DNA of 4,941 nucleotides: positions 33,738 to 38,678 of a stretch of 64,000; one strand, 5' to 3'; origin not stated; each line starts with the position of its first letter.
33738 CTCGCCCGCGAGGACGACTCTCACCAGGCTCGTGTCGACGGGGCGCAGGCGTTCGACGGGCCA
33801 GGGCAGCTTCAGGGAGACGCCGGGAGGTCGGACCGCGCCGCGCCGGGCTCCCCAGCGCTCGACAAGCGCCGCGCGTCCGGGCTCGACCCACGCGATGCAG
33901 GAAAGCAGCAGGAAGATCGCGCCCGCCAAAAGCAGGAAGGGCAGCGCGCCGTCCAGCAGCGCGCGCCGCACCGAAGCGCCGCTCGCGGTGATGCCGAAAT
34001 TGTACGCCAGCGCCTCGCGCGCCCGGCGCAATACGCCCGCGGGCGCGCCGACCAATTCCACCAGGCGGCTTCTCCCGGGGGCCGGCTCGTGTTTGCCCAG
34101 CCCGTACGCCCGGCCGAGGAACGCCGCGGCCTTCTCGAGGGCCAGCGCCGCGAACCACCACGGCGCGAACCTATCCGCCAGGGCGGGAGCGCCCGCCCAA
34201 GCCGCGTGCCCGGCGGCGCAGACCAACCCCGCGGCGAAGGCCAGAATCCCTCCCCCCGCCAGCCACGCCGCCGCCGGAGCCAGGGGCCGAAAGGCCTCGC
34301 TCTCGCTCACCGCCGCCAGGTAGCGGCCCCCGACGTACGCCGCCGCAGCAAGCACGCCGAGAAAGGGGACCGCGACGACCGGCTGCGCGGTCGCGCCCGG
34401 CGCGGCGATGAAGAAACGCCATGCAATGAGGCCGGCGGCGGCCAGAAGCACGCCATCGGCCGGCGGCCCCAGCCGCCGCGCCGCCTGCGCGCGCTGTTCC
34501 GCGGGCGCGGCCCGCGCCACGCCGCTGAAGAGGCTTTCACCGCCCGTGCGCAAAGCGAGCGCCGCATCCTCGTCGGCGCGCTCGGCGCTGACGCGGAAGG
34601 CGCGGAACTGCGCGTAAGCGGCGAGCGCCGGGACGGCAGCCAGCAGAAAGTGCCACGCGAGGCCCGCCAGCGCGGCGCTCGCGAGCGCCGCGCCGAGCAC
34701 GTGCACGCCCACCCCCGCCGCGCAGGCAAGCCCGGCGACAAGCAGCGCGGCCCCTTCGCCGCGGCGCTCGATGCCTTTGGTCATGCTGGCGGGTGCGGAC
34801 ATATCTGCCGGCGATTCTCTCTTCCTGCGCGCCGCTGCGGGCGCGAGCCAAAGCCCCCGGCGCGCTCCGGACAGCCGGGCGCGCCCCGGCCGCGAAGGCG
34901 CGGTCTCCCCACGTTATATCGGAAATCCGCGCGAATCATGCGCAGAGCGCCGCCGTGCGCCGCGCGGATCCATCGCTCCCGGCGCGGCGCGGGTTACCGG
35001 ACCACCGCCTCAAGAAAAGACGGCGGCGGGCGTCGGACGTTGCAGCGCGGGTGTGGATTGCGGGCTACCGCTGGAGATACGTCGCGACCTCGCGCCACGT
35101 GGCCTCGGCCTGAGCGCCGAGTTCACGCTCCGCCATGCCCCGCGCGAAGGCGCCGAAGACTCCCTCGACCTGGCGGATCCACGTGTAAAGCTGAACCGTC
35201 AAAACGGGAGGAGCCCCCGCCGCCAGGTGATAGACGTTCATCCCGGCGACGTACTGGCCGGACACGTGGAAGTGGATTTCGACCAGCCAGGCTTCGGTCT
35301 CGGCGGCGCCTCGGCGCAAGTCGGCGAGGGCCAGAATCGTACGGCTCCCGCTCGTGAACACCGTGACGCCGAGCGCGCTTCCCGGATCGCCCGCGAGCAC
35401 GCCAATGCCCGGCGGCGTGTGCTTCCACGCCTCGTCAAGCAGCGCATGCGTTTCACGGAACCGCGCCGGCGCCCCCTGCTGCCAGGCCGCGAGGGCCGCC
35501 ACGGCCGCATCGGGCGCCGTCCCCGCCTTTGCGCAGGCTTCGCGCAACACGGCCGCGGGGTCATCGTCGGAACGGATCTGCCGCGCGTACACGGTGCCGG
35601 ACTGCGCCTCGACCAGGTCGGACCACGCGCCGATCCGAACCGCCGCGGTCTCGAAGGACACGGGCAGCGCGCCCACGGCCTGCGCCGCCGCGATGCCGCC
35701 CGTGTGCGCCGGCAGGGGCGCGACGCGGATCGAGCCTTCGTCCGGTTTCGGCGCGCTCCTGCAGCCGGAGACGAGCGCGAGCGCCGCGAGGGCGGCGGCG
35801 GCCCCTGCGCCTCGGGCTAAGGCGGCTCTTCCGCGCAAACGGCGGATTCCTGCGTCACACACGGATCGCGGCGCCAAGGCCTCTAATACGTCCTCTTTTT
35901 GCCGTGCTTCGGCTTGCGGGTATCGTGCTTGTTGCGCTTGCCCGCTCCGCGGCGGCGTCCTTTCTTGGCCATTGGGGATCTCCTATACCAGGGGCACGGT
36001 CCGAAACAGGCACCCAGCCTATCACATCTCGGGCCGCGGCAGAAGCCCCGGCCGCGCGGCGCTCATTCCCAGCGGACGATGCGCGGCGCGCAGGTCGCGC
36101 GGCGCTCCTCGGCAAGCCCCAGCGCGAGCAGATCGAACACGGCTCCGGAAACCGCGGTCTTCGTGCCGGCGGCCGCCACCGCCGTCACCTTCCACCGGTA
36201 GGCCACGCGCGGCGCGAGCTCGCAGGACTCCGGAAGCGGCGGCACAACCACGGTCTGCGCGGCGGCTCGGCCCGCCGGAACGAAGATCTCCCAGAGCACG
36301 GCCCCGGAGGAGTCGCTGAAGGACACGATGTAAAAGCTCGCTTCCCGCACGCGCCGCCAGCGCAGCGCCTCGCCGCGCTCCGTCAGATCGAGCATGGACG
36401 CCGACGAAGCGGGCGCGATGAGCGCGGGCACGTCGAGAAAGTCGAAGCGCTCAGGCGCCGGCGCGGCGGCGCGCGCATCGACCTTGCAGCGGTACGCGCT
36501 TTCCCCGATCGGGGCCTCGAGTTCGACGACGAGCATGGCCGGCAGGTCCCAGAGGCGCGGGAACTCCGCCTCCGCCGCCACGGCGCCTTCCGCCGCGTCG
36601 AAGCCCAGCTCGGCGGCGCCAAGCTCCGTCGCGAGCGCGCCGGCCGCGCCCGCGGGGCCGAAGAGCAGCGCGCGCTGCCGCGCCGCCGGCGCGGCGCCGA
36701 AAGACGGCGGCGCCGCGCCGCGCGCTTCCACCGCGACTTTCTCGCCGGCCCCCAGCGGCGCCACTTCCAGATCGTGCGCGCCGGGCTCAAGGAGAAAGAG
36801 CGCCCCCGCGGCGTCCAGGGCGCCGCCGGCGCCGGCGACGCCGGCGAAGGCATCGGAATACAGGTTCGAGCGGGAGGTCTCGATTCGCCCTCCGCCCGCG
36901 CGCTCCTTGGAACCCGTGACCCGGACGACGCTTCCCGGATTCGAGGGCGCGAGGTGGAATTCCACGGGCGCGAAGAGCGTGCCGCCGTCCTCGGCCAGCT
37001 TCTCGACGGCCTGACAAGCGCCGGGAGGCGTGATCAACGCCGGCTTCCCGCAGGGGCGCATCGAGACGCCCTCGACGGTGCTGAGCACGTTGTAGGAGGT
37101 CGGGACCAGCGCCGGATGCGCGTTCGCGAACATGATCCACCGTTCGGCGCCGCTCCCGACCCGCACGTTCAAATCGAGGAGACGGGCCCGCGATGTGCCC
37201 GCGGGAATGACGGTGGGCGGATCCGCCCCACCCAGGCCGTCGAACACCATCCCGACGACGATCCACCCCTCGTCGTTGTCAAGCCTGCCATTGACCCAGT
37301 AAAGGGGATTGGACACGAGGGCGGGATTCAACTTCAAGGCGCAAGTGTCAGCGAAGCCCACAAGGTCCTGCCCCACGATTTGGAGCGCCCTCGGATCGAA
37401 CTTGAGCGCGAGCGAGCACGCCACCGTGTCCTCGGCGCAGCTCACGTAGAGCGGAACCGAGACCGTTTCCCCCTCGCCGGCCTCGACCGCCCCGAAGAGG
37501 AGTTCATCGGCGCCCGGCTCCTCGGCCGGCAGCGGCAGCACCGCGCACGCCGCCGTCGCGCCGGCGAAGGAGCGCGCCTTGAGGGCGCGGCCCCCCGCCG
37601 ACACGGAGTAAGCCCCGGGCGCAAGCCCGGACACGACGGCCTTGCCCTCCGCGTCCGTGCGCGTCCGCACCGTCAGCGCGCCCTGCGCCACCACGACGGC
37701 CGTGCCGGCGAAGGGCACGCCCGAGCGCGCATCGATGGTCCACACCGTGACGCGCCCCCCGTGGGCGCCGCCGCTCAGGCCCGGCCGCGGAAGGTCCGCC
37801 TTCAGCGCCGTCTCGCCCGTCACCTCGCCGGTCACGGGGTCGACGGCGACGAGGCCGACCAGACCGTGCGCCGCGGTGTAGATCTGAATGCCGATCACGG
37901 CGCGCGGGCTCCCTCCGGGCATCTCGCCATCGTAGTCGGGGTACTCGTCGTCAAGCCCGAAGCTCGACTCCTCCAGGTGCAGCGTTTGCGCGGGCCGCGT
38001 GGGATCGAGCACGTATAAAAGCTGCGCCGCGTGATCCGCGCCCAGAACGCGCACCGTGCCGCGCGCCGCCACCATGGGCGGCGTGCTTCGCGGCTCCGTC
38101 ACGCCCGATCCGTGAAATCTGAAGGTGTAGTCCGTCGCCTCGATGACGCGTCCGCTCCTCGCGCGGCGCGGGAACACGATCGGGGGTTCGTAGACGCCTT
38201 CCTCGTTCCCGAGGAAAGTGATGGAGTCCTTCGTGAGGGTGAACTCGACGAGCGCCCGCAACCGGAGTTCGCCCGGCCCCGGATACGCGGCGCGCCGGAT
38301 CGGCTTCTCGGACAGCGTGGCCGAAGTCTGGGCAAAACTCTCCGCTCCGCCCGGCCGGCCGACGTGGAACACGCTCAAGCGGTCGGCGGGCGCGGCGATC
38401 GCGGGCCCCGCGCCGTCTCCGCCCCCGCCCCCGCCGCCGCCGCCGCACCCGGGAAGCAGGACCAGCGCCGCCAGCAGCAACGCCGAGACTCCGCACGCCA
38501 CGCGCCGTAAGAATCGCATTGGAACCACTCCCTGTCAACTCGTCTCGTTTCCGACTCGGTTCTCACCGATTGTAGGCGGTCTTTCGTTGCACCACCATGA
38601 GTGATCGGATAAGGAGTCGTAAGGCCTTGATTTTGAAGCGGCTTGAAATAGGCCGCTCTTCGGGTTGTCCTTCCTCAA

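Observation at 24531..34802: Eight-gene translationally coupled membrane operon: SPFH trio, HMA-less P-type ATPase, NosF/NosY-like ABC module and an orphan exported protein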

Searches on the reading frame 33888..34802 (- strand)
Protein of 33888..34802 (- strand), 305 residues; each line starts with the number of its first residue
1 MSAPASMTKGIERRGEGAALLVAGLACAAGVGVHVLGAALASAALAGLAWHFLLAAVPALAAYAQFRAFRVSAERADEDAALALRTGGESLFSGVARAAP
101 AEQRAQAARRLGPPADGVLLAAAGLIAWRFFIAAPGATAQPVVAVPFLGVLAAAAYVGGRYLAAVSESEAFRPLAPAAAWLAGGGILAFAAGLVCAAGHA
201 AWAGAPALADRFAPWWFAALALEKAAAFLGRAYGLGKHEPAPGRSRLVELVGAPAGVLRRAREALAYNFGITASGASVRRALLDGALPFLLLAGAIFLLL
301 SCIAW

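Call 63: find_related_loci(query=A5, collection=metagenome_contigs, flank=10000)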
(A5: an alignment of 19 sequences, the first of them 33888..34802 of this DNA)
Query A5 (305 aa) in metagenome_contigs; peptide patterns used: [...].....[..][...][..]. (x = any residue, [..] = any of these).
600 stretches matched a pattern (row limit reached: there are more); 318 encode a relative of the query (tblastn E <= 1e-3); the best 80 are kept; 80 distinct loci.
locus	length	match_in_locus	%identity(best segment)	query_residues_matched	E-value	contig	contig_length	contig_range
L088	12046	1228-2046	28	44-304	3e-15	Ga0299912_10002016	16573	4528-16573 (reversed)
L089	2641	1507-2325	27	49-304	2e-15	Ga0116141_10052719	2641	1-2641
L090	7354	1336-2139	29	48-304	3e-15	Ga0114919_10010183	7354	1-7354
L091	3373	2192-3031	31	7-280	4e-15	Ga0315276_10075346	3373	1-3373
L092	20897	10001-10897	28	7-302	5e-15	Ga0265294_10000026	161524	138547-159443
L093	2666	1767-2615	27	6-282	6e-15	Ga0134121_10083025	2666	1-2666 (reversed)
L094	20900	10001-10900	31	7-302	1e-14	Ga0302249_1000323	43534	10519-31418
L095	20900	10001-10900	31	7-302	1e-14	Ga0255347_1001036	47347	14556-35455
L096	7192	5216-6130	29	7-305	8e-15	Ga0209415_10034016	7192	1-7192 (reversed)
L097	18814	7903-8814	27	13-304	2e-14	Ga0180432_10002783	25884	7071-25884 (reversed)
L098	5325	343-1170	31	7-276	3e-14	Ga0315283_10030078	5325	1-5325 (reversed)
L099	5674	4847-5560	29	53-282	6e-14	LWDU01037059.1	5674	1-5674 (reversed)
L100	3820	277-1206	28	7-305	7e-14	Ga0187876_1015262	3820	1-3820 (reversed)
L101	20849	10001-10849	28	35-304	7e-14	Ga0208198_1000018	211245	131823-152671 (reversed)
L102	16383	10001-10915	31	7-305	2e-13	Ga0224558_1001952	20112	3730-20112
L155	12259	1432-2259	30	5-274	2e-9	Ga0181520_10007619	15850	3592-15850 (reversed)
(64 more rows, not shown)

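Call 69: search_protein_families(library=pfam, proteins=[L092:6853-8703:+, L092:8999-9958:+, L092:16191-18569:-, L092:18845-19843:+, L092:5990-6769:-, L155:7386-8378:+, L155:8439-9515:+, L155:9519-10706:-, L155:10893-12227:-, L155:474-1436:+], max_evalue=0.001)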
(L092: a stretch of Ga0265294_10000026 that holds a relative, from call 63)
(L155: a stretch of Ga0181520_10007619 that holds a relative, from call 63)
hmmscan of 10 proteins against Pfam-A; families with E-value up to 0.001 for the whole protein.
L092:6853-8703:+ (616 aa): 7 families
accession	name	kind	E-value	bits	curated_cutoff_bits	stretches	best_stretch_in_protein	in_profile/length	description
PF01869.26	BcrAD_BadFG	-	1.4e-18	67.9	31.5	1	17-289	1-252/271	BadF/BadG/BcrA/BcrD ATPase family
PF22645.1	GKRP_SIS_N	-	1.9e-15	57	27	1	381-485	2-110/113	Glucokinase regulatory protein N-terminal SIS domain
PF22198.1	GKRP_SIS_2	-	2.6e-10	40.8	27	1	376-437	2-63/191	Glucokinase regulatory protein, second SIS domain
PF20741.3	GKRP-like_C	-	7.3e-07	30.1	27.7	1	559-600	2-43/100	C-terminal lid domain of glucokinase regulatory protein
PF13580.11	SIS_2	-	2.1e-05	25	27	1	369-492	9-131/138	SIS domain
PF11684.13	DUF3280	-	9.9e-05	23.1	30.1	0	539-579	93-133/138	Protein of unknown function (DUF2380)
PF03943.19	TAP_C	-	0.00021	21.2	21.3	1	578-605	5-32/49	TAP C-terminal domain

L092:8999-9958:+ (319 aa): 0 families

L092:16191-18569:- (792 aa): 2 families
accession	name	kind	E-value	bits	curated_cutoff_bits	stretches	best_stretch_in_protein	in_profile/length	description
PF02901.20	PFL-like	-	1.8e-229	764.1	24.3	1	1-654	1-647/647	Pyruvate formate lyase-like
PF01228.26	Gly_radical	-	6e-33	114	22.2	1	671-773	2-106/106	Glycine radical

L092:18845-19843:+ (332 aa): 4 families
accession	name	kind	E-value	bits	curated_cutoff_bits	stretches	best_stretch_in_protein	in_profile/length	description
PF04539.22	Sigma70_r3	-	4.1e-19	68.9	25.3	1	178-252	1-75/78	Sigma-70 region 3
PF04542.20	Sigma70_r2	-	2.4e-16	59.7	24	1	99-168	1-70/71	Sigma-70 region 2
PF04545.22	Sigma70_r4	-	8.6e-15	54.4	24.1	1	267-319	1-49/50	Sigma-70, region 4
PF00140.25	Sigma70_r1_2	-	4.1e-13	49.5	22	1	62-92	2-32/34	Sigma-70 factor, region 1.2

L092:5990-6769:- (259 aa): 2 families
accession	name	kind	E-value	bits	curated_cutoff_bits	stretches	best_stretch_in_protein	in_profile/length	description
PF00027.35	cNMP_binding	-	3.5e-19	69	27.5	1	135-218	2-86/89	Cyclic nucleotide-binding domain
PF14237.11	GYF_2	-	0.00062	19.9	25.8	0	37-83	4-50/50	GYF domain 2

L155:7386-8378:+ (330 aa): 3 families
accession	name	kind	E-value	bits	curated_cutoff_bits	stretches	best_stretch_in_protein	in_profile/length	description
PF00781.29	DAGK_cat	-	8.9e-27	93.6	23.6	1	37-156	2-122/125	Diacylglycerol kinase catalytic domain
PF19279.4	YegS_C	-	3.5e-16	59.8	27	1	179-328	6-157/158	YegS C-terminal NAD kinase beta sandwich-like domain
PF01513.26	NAD_kinase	-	0.00028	21.6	25.5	1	33-107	21-93/130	ATP-NAD kinase N-terminal domain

L155:8439-9515:+ (358 aa): 0 families

L155:9519-10706:- (395 aa): 1 family
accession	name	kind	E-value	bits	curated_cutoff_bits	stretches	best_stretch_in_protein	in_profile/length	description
PF07592.17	DDE_Tnp_ISAZ013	-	5.2e-131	436.7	26.9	1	85-391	2-308/308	Rhodopirellula transposase DDE domain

L155:10893-12227:- (444 aa): 3 families
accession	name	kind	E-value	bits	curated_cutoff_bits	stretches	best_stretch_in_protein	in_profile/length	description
PF00271.37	Helicase_C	-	9.9e-21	74.5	23.5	1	1-62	49-110/110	Helicase conserved C-terminal domain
PF03880.21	DbpA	-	3.3e-17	62.7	25.6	1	372-442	1-71/72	DbpA RNA binding domain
PF25399.1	DeaD_dimer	-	2.7e-11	43.8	23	1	96-155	1-61/67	RNA helicase DeaD dimerization domain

L155:474-1436:+ (320 aa): 1 family
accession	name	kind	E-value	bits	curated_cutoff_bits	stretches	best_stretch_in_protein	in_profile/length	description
PF12730.13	ABC2_membrane_4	-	0.00019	21.9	27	1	12-174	6-176/179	ABC-2 family transporter protein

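Call 78: search_solved_structures(query=A5, max_evalue=10)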
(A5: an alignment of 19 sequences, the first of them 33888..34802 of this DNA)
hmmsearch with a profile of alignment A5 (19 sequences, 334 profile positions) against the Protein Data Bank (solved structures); distinct sequences matched with E-value up to 10: 9.
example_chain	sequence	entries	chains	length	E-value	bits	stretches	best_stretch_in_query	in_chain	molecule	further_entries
8j2g_A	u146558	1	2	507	0.18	14.4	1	13-67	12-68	Proton-coupled zinc antiporter SLC30A1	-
8zb0_A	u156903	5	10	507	0.22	14.1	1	13-67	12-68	Proton-coupled zinc antiporter SLC30A1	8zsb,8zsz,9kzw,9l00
8xm6_B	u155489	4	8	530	0.23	14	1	13-67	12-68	Proton-coupled zinc antiporter SLC30A1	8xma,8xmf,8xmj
7vhq_G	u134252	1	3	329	0.54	12.8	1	287-333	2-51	Modulator of FtsH protease HflC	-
7vhp_G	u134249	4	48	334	0.58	12.7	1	287-333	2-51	Modulator of FtsH protease HflC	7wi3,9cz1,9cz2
9paw_XB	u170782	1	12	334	0.6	12.7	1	287-333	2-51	Modulator of FtsH protease HflC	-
7vhp_E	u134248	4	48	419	0.79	12.2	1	289-334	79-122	Protein HflK | Modulator of FtsH protease HflK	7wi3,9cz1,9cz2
9paw_XA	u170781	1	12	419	0.81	12.2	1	289-334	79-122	Protein HflK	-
7vhq_E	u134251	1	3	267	0.9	12.1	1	290-334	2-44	Protein HflK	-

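Call 90: predict_structure(alignment_id=A8)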
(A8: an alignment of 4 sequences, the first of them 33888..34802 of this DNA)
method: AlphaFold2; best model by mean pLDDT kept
length: 305 residues; sequences in the alignment: 4
mean_pLDDT: 40.8   pTM: 0.26
mean pLDDT of the five models: 40.8, 39.7, 38.6, 37.6, 37.0
residues with pLDDT >= 90: 0; 70-90: 0; 50-70: 10; < 50: 295
segments of 3 or more residues with pLDDT < 50: 1-4, 6-80, 87-258, 264-273, 277-305
pLDDT, mean of each block of 10 residues (from residue 1): 45 35 30 31 38 40 41 46 47 37 43 44 47 45 45 47 44 39 41 38 38 43 42 36 33 45 44 46 43 38 27
secondary structure, 60 per line:
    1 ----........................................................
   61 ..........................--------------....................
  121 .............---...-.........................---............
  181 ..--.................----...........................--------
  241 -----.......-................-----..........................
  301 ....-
elements in order: H5-86 H101-133 H141-165 H169-182 H185-201 H206-232 H246-252 H254-269 H275-304
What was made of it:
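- The S1 N-terminal model failed (pLDDT 40.8, call 90), so its proposed tethering role has no structural support.
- Tried and rejected: AF2 on a 4-sequence alignment gave pLDDT 40.8 (call 90).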

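Call 98: search_protein_families(library=pfam, proteins=[L097:6235-6708:+, L097:1952-3274:-, L097:4603-5121:-], max_evalue=0.001)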
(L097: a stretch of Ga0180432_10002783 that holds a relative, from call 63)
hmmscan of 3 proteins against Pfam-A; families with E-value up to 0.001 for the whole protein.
L097:6235-6708:+ (157 aa): 3 families
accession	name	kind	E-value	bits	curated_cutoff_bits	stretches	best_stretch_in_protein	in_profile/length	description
PF00583.31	Acetyltransf_1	-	7.2e-13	49.3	20.7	1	22-119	12-116/116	Acetyltransferase (GNAT) family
PF13508.13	Acetyltransf_7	-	8.3e-12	45.8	27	1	43-120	3-83/84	Acetyltransferase (GNAT) domain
PF13673.13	Acetyltransf_10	-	4.1e-06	27.2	23.6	1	40-123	28-111/128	Acetyltransferase (GNAT) domain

L097:1952-3274:- (440 aa): 4 families
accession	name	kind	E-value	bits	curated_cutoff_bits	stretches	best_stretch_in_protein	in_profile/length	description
PF00109.32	ketoacyl-synt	-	1.6e-39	136.5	20.8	1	8-272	2-251/252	Beta-ketoacyl synthase, N-terminal domain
PF02801.28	Ketoacyl-synt_C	-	3.5e-37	127.5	20.8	1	281-395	1-118/119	Beta-ketoacyl synthase, C-terminal domain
PF00108.29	Thiolase_N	-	1.6e-05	24.8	26.4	1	143-222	40-117/260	Thiolase, N-terminal domain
PF02803.24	Thiolase_C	-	1.7e-05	24.9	27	0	302-386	20-99/123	Thiolase, C-terminal domain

L097:4603-5121:- (172 aa): 1 family
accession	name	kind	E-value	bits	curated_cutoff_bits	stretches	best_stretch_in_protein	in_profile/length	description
PF07977.19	FabA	-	9.1e-16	58.2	23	1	20-128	9-133/138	FabA-like domain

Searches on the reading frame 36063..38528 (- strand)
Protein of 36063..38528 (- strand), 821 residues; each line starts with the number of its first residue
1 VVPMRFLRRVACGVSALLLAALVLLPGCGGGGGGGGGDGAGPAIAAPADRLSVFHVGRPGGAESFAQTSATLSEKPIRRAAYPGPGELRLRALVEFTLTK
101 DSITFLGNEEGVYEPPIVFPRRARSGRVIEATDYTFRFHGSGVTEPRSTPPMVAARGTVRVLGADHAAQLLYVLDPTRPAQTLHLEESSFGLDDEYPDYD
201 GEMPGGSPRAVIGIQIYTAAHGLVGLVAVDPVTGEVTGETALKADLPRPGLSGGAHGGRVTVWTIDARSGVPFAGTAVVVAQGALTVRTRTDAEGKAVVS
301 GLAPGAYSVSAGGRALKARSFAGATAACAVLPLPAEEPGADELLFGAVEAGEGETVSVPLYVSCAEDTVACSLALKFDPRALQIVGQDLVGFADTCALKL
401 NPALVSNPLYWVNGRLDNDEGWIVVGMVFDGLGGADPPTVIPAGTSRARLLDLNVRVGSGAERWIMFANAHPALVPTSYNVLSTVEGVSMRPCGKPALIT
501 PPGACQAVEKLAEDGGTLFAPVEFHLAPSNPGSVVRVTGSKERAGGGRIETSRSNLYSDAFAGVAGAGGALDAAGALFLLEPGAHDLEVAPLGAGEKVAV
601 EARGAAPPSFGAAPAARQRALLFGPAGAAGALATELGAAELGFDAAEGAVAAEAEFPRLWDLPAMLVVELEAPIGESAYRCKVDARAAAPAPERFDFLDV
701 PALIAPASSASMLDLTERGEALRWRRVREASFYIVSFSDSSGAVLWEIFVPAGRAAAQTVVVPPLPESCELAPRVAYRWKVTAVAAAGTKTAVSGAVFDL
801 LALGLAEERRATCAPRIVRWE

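Call 39: search_protein_families(library=pfam, proteins=[window:36063-38528:-], max_evalue=0.001)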
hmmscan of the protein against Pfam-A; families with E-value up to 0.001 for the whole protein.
window:36063-38528:- (821 aa): 1 family
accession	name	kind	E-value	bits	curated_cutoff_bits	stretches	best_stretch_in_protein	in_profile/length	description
PF13620.12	CarboxypepD_reg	-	2.3e-06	28.3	32.3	1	265-314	7-57/82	Carboxypeptidase regulatory-like domain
